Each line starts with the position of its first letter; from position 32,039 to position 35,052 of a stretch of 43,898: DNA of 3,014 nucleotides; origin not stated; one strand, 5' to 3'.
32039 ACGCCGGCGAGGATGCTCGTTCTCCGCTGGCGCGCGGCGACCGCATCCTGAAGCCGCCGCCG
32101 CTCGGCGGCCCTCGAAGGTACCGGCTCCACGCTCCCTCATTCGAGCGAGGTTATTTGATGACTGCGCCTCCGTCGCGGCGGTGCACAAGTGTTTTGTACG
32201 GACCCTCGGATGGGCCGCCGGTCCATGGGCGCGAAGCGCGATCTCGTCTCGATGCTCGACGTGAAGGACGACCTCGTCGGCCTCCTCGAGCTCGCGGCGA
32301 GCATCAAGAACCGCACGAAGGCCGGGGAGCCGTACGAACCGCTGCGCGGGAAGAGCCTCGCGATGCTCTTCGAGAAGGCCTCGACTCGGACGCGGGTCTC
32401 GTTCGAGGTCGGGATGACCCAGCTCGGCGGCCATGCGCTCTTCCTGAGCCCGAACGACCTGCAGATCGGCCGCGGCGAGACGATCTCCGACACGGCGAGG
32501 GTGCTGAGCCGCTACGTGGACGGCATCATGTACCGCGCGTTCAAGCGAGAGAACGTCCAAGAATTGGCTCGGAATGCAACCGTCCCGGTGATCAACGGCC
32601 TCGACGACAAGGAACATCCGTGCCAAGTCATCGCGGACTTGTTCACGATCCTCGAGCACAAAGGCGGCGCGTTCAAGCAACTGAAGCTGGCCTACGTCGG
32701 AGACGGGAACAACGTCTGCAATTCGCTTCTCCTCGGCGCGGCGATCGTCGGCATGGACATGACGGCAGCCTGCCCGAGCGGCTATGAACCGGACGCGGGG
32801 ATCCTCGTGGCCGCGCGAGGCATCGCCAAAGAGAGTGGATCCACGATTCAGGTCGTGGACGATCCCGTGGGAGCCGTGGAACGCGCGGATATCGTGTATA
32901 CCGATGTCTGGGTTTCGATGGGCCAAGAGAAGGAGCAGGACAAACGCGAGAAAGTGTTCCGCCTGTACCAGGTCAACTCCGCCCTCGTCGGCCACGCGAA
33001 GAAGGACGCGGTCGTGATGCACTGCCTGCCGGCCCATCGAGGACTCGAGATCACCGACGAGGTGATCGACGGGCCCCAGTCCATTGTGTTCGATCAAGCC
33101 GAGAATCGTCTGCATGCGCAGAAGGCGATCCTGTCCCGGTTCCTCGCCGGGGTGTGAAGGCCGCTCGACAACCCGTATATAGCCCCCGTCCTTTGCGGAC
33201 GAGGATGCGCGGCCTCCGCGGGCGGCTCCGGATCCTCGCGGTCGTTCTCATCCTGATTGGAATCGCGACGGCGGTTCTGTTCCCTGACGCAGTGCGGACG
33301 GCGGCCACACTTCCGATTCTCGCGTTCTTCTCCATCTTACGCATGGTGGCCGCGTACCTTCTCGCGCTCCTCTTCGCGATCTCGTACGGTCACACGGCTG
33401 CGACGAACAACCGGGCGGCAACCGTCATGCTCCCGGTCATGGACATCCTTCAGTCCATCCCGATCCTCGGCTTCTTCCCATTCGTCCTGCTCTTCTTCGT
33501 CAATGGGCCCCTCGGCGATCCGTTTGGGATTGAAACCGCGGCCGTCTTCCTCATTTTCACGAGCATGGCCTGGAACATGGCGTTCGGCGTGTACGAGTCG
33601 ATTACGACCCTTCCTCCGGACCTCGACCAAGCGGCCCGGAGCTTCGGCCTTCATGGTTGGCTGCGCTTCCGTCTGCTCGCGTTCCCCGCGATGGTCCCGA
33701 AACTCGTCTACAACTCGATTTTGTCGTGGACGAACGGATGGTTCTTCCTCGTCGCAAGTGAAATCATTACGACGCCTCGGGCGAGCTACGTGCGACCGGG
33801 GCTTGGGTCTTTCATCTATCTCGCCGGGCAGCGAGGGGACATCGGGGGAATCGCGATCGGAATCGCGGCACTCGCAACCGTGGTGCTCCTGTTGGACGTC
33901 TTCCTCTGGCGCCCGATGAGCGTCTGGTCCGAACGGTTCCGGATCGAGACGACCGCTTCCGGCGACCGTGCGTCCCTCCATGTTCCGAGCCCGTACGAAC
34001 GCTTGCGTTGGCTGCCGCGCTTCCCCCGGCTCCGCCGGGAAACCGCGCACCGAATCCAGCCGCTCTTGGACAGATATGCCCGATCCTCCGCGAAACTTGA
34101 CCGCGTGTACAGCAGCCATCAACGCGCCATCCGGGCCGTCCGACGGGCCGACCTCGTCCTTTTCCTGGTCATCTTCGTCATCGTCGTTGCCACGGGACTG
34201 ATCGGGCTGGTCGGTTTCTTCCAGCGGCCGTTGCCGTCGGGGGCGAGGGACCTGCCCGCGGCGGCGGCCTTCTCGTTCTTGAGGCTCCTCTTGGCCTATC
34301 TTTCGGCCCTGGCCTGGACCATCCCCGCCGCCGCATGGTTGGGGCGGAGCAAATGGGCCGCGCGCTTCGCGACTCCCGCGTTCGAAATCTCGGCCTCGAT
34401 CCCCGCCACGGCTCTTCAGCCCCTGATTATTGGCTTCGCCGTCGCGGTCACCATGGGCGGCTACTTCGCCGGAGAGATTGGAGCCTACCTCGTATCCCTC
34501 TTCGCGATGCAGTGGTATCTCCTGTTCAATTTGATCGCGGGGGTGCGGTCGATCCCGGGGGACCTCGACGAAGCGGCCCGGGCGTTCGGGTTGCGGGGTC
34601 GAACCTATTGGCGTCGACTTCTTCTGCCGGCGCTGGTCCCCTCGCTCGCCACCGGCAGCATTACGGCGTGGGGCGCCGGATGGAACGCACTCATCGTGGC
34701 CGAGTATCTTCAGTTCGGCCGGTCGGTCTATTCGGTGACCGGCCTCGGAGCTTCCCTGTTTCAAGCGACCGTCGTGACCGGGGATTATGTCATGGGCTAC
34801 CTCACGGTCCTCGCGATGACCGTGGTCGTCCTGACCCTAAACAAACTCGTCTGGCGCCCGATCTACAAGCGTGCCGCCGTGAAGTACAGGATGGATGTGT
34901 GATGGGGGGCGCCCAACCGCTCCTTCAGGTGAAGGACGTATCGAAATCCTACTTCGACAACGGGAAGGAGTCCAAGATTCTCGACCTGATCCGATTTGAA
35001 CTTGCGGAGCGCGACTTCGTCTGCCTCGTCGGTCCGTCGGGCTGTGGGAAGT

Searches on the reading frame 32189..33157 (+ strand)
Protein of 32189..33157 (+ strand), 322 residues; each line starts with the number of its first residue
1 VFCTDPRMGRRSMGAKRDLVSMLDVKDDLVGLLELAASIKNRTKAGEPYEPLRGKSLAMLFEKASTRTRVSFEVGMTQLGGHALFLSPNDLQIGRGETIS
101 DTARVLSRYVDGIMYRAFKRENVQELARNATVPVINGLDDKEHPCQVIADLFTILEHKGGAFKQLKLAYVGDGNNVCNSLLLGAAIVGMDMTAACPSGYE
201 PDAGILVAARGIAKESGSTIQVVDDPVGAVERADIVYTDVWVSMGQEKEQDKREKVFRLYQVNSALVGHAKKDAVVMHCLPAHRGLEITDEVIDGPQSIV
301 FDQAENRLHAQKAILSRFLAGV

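Call 73: search_protein_families(library=pfam, proteins=[window:32189-33157:+], max_evalue=0.0001)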
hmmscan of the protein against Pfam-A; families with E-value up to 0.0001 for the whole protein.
window:32189-33157:+ (322 aa): 2 families
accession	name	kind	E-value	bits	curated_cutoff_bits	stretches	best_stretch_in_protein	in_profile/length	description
PF00185.30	OTCace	-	3e-60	203.3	29.4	1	163-316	1-155/157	Aspartate/ornithine carbamoyltransferase, Asp/Orn binding domain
PF02729.26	OTCace_N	-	1e-49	168.9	29.9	1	17-156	1-148/148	Aspartate/ornithine carbamoyltransferase, carbamoyl-P binding domain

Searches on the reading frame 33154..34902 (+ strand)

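Call 73: search_protein_families(library=pfam, proteins=[window:33154-34902:+], max_evalue=0.0001)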
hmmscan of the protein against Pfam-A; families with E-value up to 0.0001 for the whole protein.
window:33154-34902:+ (582 aa): 1 family
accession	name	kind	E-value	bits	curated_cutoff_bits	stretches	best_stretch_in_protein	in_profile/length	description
PF00528.27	BPD_transp_1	-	2e-27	96.5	26.4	2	79-249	9-173/184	Binding-protein-dependent transport system inner membrane component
